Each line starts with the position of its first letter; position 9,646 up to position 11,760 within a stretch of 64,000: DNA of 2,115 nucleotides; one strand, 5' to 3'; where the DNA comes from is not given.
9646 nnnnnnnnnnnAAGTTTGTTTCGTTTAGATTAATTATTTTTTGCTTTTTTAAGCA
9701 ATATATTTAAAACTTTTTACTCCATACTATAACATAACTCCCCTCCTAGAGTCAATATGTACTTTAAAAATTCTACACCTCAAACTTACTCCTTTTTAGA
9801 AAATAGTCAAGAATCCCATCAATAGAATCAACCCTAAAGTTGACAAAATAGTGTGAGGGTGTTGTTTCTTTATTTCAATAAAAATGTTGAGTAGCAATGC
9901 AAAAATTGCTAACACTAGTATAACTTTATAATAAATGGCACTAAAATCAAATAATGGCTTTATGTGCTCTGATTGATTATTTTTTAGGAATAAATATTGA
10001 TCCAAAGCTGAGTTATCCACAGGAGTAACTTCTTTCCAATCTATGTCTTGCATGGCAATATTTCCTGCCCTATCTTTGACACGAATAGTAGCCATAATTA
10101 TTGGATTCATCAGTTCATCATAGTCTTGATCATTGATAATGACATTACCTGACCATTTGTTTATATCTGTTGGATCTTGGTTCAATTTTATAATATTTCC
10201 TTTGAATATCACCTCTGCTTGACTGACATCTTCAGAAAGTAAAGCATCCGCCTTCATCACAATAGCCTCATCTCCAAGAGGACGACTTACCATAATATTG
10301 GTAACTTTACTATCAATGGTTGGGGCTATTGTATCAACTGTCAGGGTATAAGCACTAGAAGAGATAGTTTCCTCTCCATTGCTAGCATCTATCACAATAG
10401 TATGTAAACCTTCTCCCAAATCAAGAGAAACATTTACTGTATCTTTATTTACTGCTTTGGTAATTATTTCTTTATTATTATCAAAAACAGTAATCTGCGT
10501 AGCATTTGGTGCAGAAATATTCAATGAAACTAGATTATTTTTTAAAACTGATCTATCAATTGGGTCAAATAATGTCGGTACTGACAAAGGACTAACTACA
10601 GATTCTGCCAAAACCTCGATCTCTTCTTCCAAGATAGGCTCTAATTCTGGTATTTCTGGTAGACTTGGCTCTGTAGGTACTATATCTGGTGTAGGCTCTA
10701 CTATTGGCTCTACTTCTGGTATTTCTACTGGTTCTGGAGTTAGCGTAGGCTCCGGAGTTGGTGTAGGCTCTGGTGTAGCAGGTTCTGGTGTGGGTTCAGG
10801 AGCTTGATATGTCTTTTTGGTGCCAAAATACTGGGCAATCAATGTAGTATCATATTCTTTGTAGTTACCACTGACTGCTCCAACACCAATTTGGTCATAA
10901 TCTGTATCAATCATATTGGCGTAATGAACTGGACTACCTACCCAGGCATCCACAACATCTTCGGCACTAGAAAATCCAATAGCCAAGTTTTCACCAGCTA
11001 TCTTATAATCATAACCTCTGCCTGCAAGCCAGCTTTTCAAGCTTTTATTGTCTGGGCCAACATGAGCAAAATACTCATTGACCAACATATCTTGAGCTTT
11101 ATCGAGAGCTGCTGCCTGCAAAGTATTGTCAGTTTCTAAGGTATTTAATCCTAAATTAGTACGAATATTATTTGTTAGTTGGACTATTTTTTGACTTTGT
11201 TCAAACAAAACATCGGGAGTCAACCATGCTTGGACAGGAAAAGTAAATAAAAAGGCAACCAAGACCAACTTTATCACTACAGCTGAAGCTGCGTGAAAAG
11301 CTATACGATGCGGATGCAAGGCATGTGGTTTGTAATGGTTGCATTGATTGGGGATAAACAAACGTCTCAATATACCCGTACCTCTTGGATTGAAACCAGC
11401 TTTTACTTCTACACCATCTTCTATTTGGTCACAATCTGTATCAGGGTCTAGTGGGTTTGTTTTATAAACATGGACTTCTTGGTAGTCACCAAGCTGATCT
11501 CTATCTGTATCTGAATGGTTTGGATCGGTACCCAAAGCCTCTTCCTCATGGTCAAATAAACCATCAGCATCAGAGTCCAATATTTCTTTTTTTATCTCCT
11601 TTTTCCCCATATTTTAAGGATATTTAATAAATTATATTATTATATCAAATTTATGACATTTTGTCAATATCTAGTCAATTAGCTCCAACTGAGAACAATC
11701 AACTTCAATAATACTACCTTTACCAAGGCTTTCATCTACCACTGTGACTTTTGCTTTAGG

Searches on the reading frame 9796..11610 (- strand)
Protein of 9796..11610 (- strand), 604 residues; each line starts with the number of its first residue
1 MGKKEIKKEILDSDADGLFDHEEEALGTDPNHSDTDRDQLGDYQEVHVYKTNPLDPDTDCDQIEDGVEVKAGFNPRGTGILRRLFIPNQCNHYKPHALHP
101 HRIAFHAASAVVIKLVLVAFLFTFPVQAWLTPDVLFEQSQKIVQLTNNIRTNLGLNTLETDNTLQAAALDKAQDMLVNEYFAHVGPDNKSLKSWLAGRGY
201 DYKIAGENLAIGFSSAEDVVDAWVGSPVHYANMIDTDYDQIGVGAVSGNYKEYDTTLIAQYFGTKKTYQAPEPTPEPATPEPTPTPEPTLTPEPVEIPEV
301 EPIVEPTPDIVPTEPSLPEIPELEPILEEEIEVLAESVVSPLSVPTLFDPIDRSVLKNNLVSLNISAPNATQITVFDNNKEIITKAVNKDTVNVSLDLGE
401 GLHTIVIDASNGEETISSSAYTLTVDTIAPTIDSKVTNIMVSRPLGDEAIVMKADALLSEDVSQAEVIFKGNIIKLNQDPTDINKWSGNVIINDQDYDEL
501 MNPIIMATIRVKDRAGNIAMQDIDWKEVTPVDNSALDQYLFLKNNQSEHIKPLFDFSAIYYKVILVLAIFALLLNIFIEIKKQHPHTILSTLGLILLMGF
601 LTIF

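Call 28: search_protein_families(library=pfam, proteins=[window:9796-11610:-], max_evalue=0.00001)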
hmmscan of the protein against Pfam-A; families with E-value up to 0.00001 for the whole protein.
window:9796-11610:- (604 aa): 1 family
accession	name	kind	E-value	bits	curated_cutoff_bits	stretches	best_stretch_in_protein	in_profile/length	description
PF00188.32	CAP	-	1.5e-16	61.7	21.1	1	144-255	2-111/117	Cysteine-rich secretory protein family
